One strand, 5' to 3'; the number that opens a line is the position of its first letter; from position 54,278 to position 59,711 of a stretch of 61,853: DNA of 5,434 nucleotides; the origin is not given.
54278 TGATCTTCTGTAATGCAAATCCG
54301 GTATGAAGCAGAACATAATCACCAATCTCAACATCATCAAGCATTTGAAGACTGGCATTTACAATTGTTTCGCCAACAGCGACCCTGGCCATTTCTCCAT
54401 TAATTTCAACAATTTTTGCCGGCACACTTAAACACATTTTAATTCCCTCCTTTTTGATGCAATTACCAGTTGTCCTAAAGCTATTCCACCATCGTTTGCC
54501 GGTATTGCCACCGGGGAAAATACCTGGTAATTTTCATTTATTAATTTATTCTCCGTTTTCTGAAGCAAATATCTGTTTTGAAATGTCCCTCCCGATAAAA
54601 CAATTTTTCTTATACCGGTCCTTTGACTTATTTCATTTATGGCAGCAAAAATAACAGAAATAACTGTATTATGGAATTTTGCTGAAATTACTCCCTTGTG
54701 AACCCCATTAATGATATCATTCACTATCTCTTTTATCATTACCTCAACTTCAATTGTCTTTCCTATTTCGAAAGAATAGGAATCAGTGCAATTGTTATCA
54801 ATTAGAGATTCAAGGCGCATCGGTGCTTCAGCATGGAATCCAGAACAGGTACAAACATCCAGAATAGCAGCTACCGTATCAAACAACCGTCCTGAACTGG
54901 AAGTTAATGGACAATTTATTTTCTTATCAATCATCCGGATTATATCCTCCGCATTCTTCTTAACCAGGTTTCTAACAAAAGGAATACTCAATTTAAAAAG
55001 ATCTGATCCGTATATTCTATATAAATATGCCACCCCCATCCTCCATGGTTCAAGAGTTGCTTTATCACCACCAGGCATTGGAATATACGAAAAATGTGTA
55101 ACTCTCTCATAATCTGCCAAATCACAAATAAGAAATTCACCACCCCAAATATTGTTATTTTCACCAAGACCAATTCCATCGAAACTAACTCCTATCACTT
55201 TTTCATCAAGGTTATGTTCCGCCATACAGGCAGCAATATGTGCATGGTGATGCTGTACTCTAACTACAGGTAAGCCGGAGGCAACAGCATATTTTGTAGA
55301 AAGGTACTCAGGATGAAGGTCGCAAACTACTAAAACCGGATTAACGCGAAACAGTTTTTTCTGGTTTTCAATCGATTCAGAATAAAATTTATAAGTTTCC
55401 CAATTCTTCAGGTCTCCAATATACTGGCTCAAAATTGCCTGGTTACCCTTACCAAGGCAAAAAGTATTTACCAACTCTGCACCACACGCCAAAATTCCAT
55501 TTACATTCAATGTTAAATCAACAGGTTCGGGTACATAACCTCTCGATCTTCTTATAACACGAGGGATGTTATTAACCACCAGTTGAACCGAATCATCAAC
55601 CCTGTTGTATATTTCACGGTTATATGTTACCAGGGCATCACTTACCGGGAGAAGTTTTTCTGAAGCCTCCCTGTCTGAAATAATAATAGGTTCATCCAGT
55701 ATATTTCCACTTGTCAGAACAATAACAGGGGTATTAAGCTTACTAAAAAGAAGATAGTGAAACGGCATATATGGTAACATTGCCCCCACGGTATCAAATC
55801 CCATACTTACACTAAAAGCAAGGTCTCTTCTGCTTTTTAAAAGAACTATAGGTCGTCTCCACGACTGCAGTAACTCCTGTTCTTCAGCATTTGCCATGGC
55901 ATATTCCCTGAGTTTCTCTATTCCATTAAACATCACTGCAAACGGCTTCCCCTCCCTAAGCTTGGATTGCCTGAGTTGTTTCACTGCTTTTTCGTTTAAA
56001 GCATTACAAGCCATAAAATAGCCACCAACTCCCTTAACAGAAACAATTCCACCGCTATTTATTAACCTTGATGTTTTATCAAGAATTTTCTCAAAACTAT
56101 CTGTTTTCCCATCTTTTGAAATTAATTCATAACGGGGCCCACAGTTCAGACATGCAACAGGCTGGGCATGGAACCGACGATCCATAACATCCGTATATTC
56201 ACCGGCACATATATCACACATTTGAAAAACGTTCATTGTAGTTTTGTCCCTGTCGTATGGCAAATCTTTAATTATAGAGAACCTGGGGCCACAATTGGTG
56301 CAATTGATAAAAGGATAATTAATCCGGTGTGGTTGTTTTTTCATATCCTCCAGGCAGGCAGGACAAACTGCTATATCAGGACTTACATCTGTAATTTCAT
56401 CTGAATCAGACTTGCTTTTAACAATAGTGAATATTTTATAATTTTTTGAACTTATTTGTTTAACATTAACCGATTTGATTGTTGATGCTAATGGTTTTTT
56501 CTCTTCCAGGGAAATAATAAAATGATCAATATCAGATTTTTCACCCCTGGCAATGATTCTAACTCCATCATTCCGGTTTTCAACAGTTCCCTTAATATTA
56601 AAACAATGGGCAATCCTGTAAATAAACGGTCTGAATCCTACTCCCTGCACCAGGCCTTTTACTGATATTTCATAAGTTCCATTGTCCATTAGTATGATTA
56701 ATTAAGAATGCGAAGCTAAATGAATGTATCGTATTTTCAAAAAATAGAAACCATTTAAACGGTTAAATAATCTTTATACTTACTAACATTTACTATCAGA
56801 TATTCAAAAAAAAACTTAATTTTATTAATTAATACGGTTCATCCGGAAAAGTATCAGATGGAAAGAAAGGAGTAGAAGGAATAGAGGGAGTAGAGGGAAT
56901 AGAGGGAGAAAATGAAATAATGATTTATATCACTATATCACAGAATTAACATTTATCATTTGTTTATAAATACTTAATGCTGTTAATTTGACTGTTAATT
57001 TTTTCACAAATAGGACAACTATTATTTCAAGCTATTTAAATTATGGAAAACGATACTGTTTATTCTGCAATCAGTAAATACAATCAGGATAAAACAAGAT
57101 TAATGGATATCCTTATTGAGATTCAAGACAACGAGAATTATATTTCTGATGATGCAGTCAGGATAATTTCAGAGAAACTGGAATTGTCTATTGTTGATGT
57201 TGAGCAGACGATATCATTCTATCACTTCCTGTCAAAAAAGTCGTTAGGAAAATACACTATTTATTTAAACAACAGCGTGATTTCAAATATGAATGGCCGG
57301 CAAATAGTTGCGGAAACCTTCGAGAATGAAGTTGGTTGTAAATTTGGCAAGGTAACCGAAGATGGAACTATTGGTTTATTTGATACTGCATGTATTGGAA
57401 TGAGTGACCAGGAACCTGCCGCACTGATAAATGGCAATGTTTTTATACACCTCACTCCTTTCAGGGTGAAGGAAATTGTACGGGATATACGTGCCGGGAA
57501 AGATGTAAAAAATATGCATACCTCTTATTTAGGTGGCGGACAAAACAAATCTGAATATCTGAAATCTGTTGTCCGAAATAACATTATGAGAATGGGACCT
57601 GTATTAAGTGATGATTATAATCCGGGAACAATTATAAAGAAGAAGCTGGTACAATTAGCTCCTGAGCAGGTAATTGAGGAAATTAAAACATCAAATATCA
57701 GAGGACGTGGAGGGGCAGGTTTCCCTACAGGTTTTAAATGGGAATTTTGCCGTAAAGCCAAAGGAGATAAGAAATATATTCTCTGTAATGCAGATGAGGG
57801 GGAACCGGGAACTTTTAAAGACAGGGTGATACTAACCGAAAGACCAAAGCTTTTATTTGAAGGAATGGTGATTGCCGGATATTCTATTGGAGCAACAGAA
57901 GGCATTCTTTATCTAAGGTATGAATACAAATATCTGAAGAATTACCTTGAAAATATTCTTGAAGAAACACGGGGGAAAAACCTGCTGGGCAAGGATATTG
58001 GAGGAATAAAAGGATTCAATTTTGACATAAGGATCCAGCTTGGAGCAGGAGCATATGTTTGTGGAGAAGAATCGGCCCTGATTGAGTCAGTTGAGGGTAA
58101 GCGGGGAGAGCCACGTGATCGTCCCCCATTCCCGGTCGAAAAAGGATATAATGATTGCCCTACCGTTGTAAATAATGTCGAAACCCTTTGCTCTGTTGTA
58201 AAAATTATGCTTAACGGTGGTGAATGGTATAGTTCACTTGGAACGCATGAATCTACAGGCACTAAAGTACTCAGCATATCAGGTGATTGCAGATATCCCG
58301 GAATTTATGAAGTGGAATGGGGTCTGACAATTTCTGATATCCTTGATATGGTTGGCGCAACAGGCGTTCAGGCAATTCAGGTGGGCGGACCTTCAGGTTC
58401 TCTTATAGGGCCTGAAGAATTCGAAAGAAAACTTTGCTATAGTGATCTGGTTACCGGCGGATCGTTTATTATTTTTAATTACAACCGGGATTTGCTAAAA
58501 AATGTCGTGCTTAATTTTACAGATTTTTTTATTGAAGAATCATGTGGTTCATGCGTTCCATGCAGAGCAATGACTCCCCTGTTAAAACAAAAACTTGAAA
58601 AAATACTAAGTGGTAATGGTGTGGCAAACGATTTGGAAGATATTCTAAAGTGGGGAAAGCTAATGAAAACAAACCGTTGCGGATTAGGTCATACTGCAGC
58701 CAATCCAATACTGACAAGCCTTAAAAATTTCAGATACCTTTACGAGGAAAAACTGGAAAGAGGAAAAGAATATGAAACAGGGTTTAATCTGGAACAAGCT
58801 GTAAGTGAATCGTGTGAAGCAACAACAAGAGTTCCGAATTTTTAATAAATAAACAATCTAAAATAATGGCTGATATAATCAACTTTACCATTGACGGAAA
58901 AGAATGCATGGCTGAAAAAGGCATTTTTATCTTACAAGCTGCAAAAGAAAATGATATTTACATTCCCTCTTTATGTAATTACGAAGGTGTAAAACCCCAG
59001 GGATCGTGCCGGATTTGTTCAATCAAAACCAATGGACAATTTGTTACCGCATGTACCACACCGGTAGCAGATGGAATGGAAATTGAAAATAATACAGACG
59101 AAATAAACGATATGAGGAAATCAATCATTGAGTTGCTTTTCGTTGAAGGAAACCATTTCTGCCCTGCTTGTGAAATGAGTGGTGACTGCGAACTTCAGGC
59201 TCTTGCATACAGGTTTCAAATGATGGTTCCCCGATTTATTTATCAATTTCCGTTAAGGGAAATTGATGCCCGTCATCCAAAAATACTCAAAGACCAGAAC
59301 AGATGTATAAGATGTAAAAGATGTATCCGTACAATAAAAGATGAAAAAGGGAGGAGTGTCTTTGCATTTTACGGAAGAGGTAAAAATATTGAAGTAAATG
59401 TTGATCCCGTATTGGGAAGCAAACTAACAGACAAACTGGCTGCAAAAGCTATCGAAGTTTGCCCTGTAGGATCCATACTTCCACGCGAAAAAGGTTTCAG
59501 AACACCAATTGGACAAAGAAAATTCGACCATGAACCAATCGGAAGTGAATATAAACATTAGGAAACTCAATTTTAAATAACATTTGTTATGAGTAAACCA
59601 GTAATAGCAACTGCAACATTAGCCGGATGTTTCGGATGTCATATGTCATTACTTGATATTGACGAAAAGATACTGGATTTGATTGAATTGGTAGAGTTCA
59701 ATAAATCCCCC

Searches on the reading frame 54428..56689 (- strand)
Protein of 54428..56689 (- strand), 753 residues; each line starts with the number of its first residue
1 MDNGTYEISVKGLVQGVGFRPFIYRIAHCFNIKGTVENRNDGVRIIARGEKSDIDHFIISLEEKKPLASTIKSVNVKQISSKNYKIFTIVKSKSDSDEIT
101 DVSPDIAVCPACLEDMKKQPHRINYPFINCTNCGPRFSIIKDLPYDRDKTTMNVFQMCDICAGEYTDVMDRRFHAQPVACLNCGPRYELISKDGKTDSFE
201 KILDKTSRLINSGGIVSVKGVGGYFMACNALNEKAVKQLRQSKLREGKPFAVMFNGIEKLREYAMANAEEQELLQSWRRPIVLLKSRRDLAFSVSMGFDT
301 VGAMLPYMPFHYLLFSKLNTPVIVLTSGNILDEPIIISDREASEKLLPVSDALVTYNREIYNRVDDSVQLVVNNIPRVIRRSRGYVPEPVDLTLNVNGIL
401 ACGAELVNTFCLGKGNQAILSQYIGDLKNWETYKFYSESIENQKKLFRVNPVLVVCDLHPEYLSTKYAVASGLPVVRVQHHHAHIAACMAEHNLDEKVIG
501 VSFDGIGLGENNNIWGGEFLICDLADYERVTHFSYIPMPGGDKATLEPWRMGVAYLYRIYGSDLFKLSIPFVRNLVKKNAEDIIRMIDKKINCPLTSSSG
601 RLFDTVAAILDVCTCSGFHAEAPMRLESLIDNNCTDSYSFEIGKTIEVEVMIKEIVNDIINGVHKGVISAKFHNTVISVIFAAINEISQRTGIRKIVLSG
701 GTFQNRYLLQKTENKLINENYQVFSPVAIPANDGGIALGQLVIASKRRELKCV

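Call 7: search_protein_families(library=pfam, proteins=[window:54428-56689:-], max_evalue=0.00001)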
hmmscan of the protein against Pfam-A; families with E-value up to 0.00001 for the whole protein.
window:54428-56689:- (753 aa): 5 families
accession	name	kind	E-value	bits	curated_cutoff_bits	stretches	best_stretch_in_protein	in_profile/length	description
PF22521.2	HypF_C_2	-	1.2e-77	261.4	27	1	500-740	1-241/241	Carbamoyltransferase, Kae1-like Domain, second subdomain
PF01300.24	Sua5_yciO_yrdC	-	1e-36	126.5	25.1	1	209-382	2-178/178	Telomere recombination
PF17788.7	HypF_C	-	1.2e-36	125.8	23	1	397-491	4-99/99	HypF Kae1-like domain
PF07503.17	zf-HYPF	-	4.6e-27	94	23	2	157-190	1-34/34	HypF finger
PF00708.24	Acylphosphatase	-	2.1e-21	76.5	22.5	1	6-88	1-84/85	Acylphosphatase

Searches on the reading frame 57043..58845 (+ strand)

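Call 7: search_protein_families(library=pfam, proteins=[window:57043-58845:+], max_evalue=0.00001)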
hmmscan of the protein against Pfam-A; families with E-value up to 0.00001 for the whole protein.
window:57043-58845:+ (600 aa): 3 families
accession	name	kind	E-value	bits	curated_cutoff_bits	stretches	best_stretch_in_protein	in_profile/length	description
PF01512.22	Complex1_51K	-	2.2e-43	148.1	31.2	1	214-386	1-149/150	Nuo51 FMN-binding domain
PF01257.25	2Fe-2S_thioredx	-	8.8e-32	110.4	24.8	1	9-149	4-144/145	Thioredoxin-like [2Fe-2S] ferredoxin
PF10589.14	NADH_4Fe-4S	-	4.4e-21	75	23.5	1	488-569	2-84/85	NADH-ubiquinone oxidoreductase-F iron-sulfur binding region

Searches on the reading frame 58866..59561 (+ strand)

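Call 7: search_protein_families(library=pfam, proteins=[window:58866-59561:+], max_evalue=0.00001)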
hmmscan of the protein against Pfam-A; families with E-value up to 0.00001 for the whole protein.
window:58866-59561:+ (231 aa): 3 families
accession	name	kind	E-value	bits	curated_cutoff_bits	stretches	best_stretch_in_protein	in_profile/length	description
PF13510.11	Fer2_4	-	1.5e-18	67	22.8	1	5-77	4-81/82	2Fe-2S iron-sulfur cluster binding domain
PF22117.2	Fer4_Nqo3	-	7.1e-14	52.2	27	1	138-203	2-65/67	NADH-quinone oxidoreductase subunit 3, ferredoxin-like domain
PF10588.14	NADH-G_4Fe-4S_3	-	2e-13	50.1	27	1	84-120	1-37/40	NADH-ubiquinone oxidoreductase-G iron-sulfur binding region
